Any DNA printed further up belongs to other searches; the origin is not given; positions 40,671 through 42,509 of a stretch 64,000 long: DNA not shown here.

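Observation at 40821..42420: Hel308-type helicase encoded without its N-terminal RecA1 ATPase domain, with its own promoter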

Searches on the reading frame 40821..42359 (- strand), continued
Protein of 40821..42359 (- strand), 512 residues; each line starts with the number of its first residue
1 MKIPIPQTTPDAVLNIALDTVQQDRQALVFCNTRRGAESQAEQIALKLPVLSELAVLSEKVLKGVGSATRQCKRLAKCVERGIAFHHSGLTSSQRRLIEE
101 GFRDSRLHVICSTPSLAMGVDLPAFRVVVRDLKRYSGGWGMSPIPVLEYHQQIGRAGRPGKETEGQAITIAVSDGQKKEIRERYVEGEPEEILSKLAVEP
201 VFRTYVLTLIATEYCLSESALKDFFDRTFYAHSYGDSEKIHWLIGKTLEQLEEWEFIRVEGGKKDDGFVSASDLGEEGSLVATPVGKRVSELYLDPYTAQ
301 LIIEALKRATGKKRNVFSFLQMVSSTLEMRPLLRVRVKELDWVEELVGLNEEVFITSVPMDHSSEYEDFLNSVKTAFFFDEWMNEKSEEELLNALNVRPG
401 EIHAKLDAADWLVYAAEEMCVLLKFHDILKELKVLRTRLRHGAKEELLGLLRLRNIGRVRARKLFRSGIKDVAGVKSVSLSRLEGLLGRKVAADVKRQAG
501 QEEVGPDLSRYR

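Call 11: find_encoding_contigs(protein=P0001, flank=10000, max_places=3)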
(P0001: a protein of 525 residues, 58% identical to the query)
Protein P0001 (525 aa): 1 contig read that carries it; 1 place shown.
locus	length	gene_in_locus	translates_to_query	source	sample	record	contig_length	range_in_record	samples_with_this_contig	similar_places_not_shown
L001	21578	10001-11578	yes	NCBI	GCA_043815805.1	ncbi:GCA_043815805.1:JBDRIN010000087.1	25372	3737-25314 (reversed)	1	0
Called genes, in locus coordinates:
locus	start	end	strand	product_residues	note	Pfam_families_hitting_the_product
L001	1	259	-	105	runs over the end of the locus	PF00005:ABC_tran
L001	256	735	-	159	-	PF03551:PadR, PF13601:HTH_34 (weak)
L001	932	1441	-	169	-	PF01930:Cas_Cas4, PF12705:PDDEXK_1 (faint)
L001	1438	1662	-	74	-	-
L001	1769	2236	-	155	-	-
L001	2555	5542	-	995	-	PF13086:AAA_11, PF13604:AAA_30 (weak), PF09848:SLFN-g3_helicase (weak), PF13245:AAA_19, PF13086:AAA_11, PF13087:AAA_12, PF04480:DUF559 (weak), PF18741:MTES_1575, +1 more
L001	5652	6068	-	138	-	PF02498:Bro-N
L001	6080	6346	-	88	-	-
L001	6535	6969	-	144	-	PF02681:DUF212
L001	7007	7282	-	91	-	PF14947:HTH_45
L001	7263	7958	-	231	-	-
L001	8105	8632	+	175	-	-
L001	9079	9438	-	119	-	PF14667:Polysacc_synt_C (faint)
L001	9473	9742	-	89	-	PF02943:FeThRed_B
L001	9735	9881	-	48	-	PF21349:RUBY_RBDX (weak)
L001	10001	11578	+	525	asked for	PF00271:Helicase_C, PF20470:HTH_61 (weak), PF21280:Helicase_dom4_arc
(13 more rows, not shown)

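Call 12: find_encoding_contigs(protein=P0039, flank=10000, max_places=3)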
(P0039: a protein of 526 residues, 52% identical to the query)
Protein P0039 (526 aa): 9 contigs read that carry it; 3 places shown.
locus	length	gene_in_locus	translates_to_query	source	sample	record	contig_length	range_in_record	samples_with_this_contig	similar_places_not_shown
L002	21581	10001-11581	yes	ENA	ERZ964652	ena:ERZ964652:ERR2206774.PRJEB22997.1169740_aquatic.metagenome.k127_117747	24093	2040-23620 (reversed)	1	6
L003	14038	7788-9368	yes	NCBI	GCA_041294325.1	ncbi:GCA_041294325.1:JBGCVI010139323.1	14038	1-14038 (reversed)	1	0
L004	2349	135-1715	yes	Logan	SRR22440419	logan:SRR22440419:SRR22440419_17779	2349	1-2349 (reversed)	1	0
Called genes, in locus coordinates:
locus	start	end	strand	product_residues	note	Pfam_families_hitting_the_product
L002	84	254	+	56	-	-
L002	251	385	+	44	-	-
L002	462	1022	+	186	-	-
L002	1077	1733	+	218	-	PF01351:RNase_HII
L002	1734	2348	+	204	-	PF01351:RNase_HII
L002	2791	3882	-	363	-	PF00723:Glyco_hydro_15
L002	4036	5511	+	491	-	PF21688:FAD-depend_C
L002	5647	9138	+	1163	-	PF02463:SMC_N, PF13175:AAA_15, PF13304:AAA_21 (weak), PF13476:AAA_23, PF06470:SMC_hinge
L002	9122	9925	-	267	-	PF00459:Inositol_P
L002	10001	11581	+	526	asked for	PF00271:Helicase_C, PF21280:Helicase_dom4_arc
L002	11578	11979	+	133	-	PF00293:NUDIX, PF14815:NUDIX_4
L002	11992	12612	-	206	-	PF04981:NMD3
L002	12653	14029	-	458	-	-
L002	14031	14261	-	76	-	-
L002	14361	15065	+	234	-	PF00106:adh_short, PF08659:KR, PF23441:SDR (weak), PF13561:adh_short_C2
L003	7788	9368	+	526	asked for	PF00271:Helicase_C, PF21280:Helicase_dom4_arc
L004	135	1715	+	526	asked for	PF00271:Helicase_C, PF21280:Helicase_dom4_arc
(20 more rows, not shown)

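Call 13: search_solved_structures(query=window:40821-42359:-, max_evalue=0.00001, show_alignments=2)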
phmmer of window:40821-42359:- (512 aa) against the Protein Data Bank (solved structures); distinct sequences matched with E-value up to 0.00001: 54.
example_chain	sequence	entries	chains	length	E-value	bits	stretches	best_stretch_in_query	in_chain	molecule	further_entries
2zj2_A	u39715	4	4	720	1.8e-72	247.7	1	16-491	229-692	Putative ski2-type helicase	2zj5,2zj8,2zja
2p6r_A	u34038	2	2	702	1.9e-72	247.7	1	20-503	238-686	afUHEL308 HELICASE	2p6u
9b15_A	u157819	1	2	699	5.4e-71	242.9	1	20-503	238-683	ATP-dependent DNA helicase Hel308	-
2va8_A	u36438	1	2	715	7e-70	239.2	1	10-499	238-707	SKI2-TYPE HELICASE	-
6qdv_B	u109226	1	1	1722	1.5e-28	102.9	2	64-175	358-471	U5 small nuclear ribonucleoprotein 200 kDa helicase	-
4f92_B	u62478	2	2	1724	1.5e-28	102.9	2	64-175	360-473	U5 small nuclear ribonucleoprotein 200 kDa helicase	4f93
4f91_B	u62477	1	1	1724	1.5e-28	102.9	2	64-175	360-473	U5 small nuclear ribonucleoprotein 200 kDa helicase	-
5urj_A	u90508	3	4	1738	1.6e-28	102.8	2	64-175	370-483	U5 small nuclear ribonucleoprotein 200 kDa helicase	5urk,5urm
4kit_B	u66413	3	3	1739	1.6e-28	102.8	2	64-175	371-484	U5 small nuclear ribonucleoprotein 200 kDa helicase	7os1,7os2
6s8q_B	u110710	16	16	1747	1.6e-28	102.8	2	64-175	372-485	U5 small nuclear ribonucleoprotein 200 kDa helicase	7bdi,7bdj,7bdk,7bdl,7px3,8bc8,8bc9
6s8o_B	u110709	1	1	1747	1.6e-28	102.8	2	64-175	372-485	U5 small nuclear ribonucleoprotein 200 kDa helicase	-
6s9i_B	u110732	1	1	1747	1.6e-28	102.8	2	64-175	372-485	U5 small nuclear ribonucleoprotein 200 kDa helicase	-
3jcr_C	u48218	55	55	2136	2.2e-28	102.3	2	64-175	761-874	hBrr2 | U5 small nuclear ribonucleoprotein 200 kDa helicase | Brr2, U5 small nuclear ribonucleoprotein 200 kDa helicase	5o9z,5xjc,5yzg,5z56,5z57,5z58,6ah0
8alz_B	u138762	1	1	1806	5.9e-27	97.6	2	28-194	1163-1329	Activating signal cointegrator 1 complex subunit 3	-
7zpq_CA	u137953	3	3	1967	7.9e-24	87.3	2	21-163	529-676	SLH1 isoform 1 | RQC trigger complex helicase SLH1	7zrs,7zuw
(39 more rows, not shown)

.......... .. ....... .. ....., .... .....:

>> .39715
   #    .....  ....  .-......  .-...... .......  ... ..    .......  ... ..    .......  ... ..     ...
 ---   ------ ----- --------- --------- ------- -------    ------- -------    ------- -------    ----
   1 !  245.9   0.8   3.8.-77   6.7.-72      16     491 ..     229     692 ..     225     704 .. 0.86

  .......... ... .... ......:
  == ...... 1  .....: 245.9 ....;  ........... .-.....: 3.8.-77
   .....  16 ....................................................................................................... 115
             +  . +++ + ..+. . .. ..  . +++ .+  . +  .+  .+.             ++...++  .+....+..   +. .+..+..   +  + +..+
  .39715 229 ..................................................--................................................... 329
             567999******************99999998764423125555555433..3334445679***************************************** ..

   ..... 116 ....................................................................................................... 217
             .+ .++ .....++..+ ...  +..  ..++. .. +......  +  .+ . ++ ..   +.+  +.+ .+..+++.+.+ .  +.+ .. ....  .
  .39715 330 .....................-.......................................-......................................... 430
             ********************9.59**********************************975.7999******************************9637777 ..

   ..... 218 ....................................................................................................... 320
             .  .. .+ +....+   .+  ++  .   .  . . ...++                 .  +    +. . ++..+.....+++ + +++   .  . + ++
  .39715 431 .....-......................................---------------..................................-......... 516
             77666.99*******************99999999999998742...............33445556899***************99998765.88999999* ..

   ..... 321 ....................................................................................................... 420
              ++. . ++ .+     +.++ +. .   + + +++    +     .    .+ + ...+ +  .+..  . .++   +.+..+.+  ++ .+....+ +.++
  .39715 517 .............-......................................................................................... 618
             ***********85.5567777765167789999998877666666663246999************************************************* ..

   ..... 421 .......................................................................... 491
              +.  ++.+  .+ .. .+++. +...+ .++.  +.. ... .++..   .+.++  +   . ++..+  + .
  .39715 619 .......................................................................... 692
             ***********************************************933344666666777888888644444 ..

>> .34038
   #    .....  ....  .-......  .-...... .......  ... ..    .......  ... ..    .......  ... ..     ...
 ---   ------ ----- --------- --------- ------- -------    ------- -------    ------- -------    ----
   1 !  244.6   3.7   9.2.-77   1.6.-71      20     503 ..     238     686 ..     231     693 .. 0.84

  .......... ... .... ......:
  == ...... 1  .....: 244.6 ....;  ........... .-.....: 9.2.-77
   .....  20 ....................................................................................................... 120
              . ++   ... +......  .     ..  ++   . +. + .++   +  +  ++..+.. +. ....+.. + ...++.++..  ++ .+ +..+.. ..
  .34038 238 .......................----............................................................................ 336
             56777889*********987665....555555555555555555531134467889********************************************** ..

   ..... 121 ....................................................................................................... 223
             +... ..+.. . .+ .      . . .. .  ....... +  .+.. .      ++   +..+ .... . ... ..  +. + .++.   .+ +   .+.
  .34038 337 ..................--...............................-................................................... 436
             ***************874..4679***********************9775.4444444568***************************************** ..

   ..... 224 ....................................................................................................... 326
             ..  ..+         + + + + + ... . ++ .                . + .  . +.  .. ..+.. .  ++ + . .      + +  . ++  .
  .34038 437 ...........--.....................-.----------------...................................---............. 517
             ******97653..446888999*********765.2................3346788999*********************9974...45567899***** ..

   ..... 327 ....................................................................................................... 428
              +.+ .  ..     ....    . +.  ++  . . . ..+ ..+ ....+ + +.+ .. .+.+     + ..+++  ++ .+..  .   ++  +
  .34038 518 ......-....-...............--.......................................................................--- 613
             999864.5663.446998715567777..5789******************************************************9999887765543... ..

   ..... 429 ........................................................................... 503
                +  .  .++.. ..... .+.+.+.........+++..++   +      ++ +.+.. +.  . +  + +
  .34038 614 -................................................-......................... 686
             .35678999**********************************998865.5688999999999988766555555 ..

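Call 20: find_related_loci(query=A1, collection=genome_contigs, flank=10000)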
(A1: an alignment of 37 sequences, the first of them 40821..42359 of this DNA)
Query A1 (512 aa) in genome_contigs; peptide patterns used: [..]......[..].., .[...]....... (x = any residue, [..] = any of these).
600 stretches matched a pattern (row limit reached: there are more); 579 encode a relative of the query (tblastn E <= 1e-3); the best 80 are kept; 80 distinct loci.
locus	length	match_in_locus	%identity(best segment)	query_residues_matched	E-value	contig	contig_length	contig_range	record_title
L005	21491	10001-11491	52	3-504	8e-168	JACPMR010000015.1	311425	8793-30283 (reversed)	MAG: Candidatus Woesearchaeota archaeon isolate NC_groundwater_554_Ag_S-0.1um_37_18 S35_SO-1_scaffold_226885, whole geno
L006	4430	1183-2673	52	1-502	6e-172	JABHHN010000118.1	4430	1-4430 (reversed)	MAG: archaeon isolate SI037_bin40 k141_3404607, whole genome shotgun sequence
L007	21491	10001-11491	52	3-502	2e-166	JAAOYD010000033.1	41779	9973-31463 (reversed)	Candidatus Woesearchaeota archaeon isolate DPANNHV_H2.bin.48 k83_631953, whole genome shotgun sequence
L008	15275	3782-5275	51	1-502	1e-165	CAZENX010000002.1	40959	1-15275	MAG TPA_asm: uncultured Methanosarcinales archaeon isolate binchicken_co178_239 genome assembly, contig: NODE_1526_lengt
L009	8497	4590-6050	51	12-503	2e-163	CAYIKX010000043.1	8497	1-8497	MAG TPA_asm: uncultured Methanosarcinales archaeon isolate ERP119705_co20_50 genome assembly, contig: NODE_10739_length_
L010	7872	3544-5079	51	3-507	2e-163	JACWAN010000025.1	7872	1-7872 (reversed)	MAG: Candidatus Woesearchaeota archaeon isolate A_NAN_12 k141_93005, whole genome shotgun sequence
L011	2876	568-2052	51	2-501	3e-173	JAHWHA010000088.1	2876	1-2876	MAG: Candidatus Woesearchaeota archaeon isolate FT1_346 k127_39117699, whole genome shotgun sequence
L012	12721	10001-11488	50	3-503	4e-163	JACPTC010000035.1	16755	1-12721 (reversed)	MAG: Candidatus Woesearchaeota archaeon isolate NC_groundwater_722_Ag_S-0.2um_37_15 S36_SO-2_scaffold_353029, whole geno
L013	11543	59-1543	51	1-502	2e-162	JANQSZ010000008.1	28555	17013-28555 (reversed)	MAG: Candidatus Nanoarchaeia archaeon isolate IP29b_bin.165 k99_3262956, whole genome shotgun sequence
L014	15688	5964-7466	52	3-502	3e-162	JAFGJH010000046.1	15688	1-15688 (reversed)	MAG: Candidatus Woesearchaeota archaeon isolate Zod_Metabat.265 k87_12534994, whole genome shotgun sequence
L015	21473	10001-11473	53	9-501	1e-161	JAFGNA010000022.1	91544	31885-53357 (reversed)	MAG: Candidatus Woesearchaeota archaeon isolate Zod_Metabat.513 k87_14110963, whole genome shotgun sequence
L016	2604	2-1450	50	16-503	5e-172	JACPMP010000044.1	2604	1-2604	MAG: Candidatus Woesearchaeota archaeon isolate NC_groundwater_552_Ag_S-0.1um_34_16 S35_SO-1_scaffold_173661, whole geno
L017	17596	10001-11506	49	5-511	2e-161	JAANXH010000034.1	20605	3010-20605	MAG: Candidatus Woesearchaeota archaeon isolate SuakinDeep_MAG79_5 MAG795_34, whole genome shotgun sequence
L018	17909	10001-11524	51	3-502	3e-161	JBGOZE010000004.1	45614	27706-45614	MAG: Candidatus Nanoarchaeia archaeon isolate OBJ_0618_130150_25 k141_7142703_length_45614_cov_10.0000, whole genome sho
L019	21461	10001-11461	49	12-501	2e-160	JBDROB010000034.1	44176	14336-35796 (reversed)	MAG: Candidatus Woesearchaeota archaeon isolate MEGAHIT-group-1.927 k141_3792957, whole genome shotgun sequence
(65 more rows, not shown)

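Call 73: search_protein_families(library=ncbifam, proteins=[window:40821-42359:-], max_evalue=0.00001)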
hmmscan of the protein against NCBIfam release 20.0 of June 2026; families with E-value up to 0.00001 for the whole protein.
window:40821-42359:- (512 aa): 9 families
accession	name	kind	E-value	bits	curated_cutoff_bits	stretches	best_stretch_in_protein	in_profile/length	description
NF002654.0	PRK02362.1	equivalog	1.2e-132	443.7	887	1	4-503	223-707/739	ATP-dependent DNA helicase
NF001308.0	PRK00254.1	equivalog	7.6e-102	341.8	1216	1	14-500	228-699/720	ATP-dependent DNA helicase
NF040935.1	helicase_Hel308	equivalog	2.1e-83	280.7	1200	1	11-500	234-700/704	ATP-dependent DNA helicase Hel308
NF002251.0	PRK01172.1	equivalog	1.4e-74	251.6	891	1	14-495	226-661/674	ATP-dependent DNA helicase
NF010338.0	PRK13767.1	equivalog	9.4e-11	40.7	849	1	18-169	279-396/877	ATP-dependent helicase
TIGR04121.1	DEXH_lig_assoc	equivalog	4e-10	38.1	850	1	80-129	276-325/804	ligase-associated DNA damage response DEXH box helicase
TIGR01389.1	recQ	equivalog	3.2e-07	29.2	640.2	1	84-221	252-375/591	DNA helicase RecQ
TIGR00614.1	recQ_fam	subfamily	7.2e-07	28.3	219.8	1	84-165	254-326/470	RecQ family ATP-dependent DNA helicase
TIGR03817.1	DECH_helic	hypoth_equivalog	9.8e-07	27.4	874.1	0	72-173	295-385/742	helicase/secretion neighborhood putative DEAH-box helicase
